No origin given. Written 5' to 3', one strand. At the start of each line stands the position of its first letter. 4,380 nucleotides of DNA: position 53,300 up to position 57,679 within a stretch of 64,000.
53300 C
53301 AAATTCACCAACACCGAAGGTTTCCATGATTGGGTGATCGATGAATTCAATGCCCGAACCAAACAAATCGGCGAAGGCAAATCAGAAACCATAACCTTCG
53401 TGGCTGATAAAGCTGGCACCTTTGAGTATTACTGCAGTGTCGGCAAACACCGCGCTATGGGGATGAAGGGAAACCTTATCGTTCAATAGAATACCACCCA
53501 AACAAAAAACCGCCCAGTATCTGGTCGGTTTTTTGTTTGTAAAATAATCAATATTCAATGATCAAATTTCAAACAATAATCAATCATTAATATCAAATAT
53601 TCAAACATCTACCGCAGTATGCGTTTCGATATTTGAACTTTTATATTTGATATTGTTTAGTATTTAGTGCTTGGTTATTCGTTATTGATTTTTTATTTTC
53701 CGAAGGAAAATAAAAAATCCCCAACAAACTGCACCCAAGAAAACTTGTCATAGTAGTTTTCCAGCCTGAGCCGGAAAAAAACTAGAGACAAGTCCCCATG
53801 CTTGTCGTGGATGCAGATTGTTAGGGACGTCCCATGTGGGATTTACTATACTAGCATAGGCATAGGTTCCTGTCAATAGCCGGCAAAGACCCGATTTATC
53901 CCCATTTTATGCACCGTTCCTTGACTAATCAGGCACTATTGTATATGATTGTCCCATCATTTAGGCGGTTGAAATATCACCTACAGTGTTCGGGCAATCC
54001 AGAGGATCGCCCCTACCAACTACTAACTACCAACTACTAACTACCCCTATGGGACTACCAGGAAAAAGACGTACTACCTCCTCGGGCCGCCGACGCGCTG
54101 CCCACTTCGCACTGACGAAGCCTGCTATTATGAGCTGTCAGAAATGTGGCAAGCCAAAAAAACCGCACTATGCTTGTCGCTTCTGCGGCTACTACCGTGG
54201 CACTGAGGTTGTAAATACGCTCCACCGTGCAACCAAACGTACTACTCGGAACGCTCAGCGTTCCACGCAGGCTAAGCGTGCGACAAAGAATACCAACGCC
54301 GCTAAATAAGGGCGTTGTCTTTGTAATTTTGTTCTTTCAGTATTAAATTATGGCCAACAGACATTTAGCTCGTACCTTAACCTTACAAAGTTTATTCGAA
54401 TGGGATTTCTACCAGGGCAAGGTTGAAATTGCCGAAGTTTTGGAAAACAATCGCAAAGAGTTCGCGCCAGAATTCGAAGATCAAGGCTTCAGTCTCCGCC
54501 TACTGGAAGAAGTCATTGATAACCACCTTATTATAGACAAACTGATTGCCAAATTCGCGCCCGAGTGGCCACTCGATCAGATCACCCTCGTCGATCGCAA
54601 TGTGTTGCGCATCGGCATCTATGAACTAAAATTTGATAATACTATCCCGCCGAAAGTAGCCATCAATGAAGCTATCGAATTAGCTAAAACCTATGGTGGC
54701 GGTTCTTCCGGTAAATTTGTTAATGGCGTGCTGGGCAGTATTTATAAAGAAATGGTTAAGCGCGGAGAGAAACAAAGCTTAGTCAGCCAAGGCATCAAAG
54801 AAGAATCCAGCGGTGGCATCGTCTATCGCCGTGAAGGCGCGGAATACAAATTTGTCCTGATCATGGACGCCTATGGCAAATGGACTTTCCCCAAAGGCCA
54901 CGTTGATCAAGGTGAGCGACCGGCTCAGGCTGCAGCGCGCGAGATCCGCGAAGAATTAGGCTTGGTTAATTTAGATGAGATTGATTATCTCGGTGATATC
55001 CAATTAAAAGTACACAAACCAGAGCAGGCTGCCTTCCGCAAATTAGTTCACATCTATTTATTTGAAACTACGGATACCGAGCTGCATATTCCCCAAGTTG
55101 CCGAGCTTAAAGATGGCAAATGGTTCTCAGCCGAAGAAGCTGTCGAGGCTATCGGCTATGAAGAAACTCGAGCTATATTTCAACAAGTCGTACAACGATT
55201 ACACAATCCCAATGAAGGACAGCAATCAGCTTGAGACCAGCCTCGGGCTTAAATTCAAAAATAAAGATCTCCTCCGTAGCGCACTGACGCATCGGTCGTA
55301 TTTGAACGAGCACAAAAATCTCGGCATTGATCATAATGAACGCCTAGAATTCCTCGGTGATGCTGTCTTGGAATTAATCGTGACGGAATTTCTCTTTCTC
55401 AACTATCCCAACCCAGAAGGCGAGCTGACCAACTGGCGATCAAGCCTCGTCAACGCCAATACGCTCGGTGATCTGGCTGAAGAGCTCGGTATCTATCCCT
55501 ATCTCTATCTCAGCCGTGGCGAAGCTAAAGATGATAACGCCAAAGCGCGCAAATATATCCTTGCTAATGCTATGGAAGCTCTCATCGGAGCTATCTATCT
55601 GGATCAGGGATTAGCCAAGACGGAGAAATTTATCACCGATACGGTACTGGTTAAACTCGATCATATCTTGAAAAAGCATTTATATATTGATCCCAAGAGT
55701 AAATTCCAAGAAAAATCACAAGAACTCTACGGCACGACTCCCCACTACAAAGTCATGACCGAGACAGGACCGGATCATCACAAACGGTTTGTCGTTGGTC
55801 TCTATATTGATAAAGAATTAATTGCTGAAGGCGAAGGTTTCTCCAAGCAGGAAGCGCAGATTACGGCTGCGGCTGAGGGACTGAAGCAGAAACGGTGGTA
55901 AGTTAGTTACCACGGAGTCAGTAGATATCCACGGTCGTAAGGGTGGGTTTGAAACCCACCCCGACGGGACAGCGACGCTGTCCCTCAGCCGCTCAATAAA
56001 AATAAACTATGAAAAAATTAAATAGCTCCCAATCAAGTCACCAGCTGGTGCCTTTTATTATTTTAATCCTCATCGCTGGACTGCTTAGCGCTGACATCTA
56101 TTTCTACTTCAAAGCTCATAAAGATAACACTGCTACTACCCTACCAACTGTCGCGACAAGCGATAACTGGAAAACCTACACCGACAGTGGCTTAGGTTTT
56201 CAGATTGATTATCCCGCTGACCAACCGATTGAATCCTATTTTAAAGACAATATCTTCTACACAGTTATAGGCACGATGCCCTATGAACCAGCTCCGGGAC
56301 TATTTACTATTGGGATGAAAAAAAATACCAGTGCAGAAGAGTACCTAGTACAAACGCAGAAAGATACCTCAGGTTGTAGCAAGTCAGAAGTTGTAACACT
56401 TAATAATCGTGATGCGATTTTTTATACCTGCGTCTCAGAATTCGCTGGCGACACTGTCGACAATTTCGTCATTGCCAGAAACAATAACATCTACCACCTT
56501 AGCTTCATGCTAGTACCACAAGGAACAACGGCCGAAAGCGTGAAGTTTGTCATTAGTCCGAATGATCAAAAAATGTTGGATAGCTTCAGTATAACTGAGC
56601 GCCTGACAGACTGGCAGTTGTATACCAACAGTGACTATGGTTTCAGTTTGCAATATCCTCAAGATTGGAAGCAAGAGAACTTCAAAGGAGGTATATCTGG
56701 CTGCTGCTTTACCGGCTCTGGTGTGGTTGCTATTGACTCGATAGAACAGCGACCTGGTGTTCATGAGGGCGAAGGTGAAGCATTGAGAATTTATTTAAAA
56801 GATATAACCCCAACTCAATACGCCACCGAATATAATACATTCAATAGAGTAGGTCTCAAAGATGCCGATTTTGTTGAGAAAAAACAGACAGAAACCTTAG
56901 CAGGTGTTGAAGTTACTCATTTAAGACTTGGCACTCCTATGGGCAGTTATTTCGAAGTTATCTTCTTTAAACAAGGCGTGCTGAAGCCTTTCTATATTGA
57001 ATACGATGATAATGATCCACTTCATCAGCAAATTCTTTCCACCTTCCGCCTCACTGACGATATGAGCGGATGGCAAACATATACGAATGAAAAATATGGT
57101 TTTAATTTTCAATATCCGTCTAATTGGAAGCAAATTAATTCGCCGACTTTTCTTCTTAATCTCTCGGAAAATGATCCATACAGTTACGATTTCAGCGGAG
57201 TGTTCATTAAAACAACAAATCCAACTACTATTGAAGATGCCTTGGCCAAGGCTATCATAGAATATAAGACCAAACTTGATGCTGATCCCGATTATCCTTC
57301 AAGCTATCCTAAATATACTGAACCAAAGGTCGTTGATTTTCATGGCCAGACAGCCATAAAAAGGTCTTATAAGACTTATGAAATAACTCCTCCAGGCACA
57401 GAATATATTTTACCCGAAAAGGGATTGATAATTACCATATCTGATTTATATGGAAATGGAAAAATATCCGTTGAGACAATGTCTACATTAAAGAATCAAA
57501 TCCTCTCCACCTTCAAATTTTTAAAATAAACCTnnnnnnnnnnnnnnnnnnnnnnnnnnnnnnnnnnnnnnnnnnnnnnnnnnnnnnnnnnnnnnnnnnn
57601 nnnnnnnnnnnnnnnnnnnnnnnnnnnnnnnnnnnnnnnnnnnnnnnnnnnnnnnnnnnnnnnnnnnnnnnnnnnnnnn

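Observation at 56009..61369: Array of four paralogous secreted module proteins with nucleotide-conserved module junctions and recent duplication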

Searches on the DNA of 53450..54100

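Call 94: search_rna_families(source=window, start=53450, end=54100, threshold=evalue, max_evalue=1)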
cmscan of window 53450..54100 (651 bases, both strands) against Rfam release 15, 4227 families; matches with E-value up to 1: 14.
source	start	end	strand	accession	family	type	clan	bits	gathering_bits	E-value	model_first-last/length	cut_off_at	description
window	53668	53741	+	RF03323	mir-3613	Gene; miRNA;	-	28.8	91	0.00061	1-86/86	no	mir-3613 microRNA precursor family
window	53501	53592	-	RF01859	Phe_leader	Cis-reg; leader;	-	24.9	55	0.08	1-125/125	no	Phenylalanine leader peptide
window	53667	53740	-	RF03323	mir-3613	Gene; miRNA;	-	24.4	91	0.01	1-86/86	no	mir-3613 microRNA precursor family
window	53468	53538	+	RF00116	C0465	Gene; sRNA;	-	22.8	40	0.12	1-78/78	no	C0465 RNA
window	53469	53571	-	RF04069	MIR6135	Gene; miRNA;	-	22.8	99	0.34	1-122/122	no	MIR6135 microRNA precursor family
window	53490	53629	+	RF00125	IS128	Gene; sRNA;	-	22.7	80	0.023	1-209/209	no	IS128 RNA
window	53503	53635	-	RF01775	RsaOG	Gene; sRNA;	-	22.1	50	0.52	1-147/147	no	RNA S.aureus Orsay G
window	53501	53547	-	RF00125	IS128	Gene; sRNA;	-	21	80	0.061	154-198/209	no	IS128 RNA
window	53677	53727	-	RF03566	mir-4875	Gene; miRNA;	-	21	90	0.16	1-73/73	no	mir-4875 microRNA precursor family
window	53677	53729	-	RF03642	MIR5743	Gene; miRNA;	-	19.5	111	0.72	1-81/81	no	MIR5743 microRNA precursor family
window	53502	53586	-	RF00512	Leu_leader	Cis-reg; leader;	-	19.4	50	0.2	1-148/148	no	Leucine operon leader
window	53469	53572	-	RF04157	MIR9486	Gene; miRNA;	-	18.8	100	0.51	1-119/119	no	MIR9486 microRNA precursor family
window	53505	53643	-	RF02901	AaHKsRNA41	Gene; sRNA;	-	17.3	97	0.15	1-187/187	no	Aggregatibacter sRNA 41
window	53499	53629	-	RF02637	EF0408_EF0409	Gene; sRNA;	-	16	440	0.08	1-412/412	no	Enterococcus sRNA EF0408_EF0409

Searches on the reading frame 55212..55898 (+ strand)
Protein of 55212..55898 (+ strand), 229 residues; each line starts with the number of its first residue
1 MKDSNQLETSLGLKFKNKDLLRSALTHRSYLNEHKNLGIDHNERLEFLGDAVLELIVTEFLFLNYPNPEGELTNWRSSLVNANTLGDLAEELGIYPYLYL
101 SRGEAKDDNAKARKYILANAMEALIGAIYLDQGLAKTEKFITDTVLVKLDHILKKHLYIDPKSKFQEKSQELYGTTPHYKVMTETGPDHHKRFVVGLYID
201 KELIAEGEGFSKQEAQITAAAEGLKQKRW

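Call 19: find_related_loci(query=window:55212-55898:+, collection=genome_contigs, flank=10000)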
Query window:55212-55898:+ (229 aa) in genome_contigs; peptide patterns used: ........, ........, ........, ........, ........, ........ (x = any residue, [..] = any of these).
388 stretches matched a pattern; 307 encode a relative of the query (tblastn E <= 1e-3); the best 80 are kept; 80 distinct loci.
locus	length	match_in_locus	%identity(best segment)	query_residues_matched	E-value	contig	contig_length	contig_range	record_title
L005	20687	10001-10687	97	1-229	4e-150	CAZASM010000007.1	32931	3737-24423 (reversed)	MAG TPA_asm: uncultured Gammaproteobacteria bacterium isolate binchicken_co105_63 genome assembly, contig: NODE_1632_len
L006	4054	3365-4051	95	1-229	1e-150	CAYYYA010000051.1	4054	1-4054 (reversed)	MAG TPA_asm: uncultured Gammaproteobacteria bacterium isolate SRP298887_co1_32 genome assembly, contig: NODE_29951_lengt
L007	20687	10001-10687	81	1-229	6e-124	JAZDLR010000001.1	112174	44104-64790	MAG: Candidatus Komeilibacteria bacterium isolate MEGAHIT-group-0.611 k141_7463748, whole genome shotgun sequence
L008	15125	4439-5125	79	1-229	3e-123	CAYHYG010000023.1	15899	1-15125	MAG TPA_asm: uncultured Gammaproteobacteria bacterium isolate ERP119705_co16_30 genome assembly, contig: NODE_2906_lengt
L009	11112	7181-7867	79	1-229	2e-122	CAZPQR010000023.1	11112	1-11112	MAG TPA_asm: uncultured Gammaproteobacteria bacterium isolate SRP189682_co1_236 genome assembly, contig: NODE_13578_leng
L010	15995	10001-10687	78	1-229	7e-121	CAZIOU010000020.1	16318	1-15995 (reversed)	MAG TPA_asm: uncultured Gammaproteobacteria bacterium isolate SRP286056_co1_85 genome assembly, contig: NODE_4342_length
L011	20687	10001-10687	65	1-229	5e-103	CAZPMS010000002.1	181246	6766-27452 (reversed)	MAG TPA_asm: uncultured Gammaproteobacteria bacterium isolate SRP200020_co3_238 genome assembly, contig: NODE_43_length_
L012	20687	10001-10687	66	1-229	4e-102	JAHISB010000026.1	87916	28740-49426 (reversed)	MAG: Patescibacteria group bacterium isolate MM_PC_MetaG.mb.153 MM_PC_MetaG.mb.153_k141_879184, whole genome shotgun seq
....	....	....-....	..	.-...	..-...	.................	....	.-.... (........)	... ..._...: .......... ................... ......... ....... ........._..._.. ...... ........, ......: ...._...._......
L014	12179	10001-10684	64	2-229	3e-100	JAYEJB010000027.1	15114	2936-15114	MAG: Patescibacteria group bacterium isolate MAG175 MAG175_27, whole genome shotgun sequence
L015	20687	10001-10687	66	1-229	4e-100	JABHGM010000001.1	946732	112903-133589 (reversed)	MAG: bacterium isolate SI037_bin203 k141_1573769, whole genome shotgun sequence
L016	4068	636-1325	65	1-229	6e-100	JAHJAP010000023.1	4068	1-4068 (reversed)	MAG: Patescibacteria group bacterium isolate Modern_marine.mb.217 Modern_marine.mb.217_k141_377224, whole genome shotgun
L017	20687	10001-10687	63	1-229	7e-99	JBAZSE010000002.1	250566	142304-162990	MAG: Patescibacteria group bacterium isolate SO_2017_GW1_166 NODE_377_length_250566_cov_1.537492_OW334_2017, whole genom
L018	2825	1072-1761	65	1-229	3e-101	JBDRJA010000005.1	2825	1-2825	MAG: Patescibacteria group bacterium isolate MEGAHIT-group-1.615 k141_1773522, whole genome shotgun sequence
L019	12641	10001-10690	65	1-229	7e-98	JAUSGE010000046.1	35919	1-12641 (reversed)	MAG: bacterium isolate E14_metabat.bin.105 E14_k141_1585324, whole genome shotgun sequence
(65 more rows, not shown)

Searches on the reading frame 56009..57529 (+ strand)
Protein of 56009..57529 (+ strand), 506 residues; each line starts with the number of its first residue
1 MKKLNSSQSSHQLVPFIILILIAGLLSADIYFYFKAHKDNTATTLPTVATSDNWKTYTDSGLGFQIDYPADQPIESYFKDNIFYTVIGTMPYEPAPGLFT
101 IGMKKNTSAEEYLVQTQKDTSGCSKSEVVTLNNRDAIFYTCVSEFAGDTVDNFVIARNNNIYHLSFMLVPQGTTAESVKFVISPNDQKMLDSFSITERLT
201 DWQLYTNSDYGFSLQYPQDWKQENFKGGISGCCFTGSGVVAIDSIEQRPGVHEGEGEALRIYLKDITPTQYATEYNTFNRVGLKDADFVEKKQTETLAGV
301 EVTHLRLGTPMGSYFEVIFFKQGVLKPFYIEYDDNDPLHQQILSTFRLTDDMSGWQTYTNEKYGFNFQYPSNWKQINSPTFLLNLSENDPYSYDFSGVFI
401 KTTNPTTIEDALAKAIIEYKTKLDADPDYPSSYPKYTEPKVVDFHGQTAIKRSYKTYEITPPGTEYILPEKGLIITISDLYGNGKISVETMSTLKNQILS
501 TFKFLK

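Call 3: search_protein_families(library=pfam, proteins=[window:56009-57529:+], max_evalue=1)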
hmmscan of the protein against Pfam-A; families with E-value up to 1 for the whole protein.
window:56009-57529:+ (506 aa): 2 families
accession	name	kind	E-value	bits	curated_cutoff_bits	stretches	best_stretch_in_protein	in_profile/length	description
PF18933.6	PsbP_2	-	1.8e-12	48.1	27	3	353-377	42-66/184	PsbP-like protein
PF01789.22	PsbP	-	4.8e-06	27.1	23.5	2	354-378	2-26/155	PsbP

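Call 81: search_protein_families(library=ncbifam, proteins=[window:56009-57526:+], max_evalue=0.01)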
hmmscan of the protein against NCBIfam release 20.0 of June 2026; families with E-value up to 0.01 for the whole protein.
window:56009-57526:+ (506 aa): 1 family
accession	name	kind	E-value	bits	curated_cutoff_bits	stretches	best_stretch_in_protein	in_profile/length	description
NF040946.1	PSII_PsbP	equivalog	1.2e-05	25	60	0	348-377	20-49/180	photosystem II reaction center PsbP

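Call 96: search_protein_families(library=padloc, proteins=[window:56009-57526:+], max_evalue=0.01)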
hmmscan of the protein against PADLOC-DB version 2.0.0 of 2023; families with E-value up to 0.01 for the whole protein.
window:56009-57526:+ (506 aa): 0 families
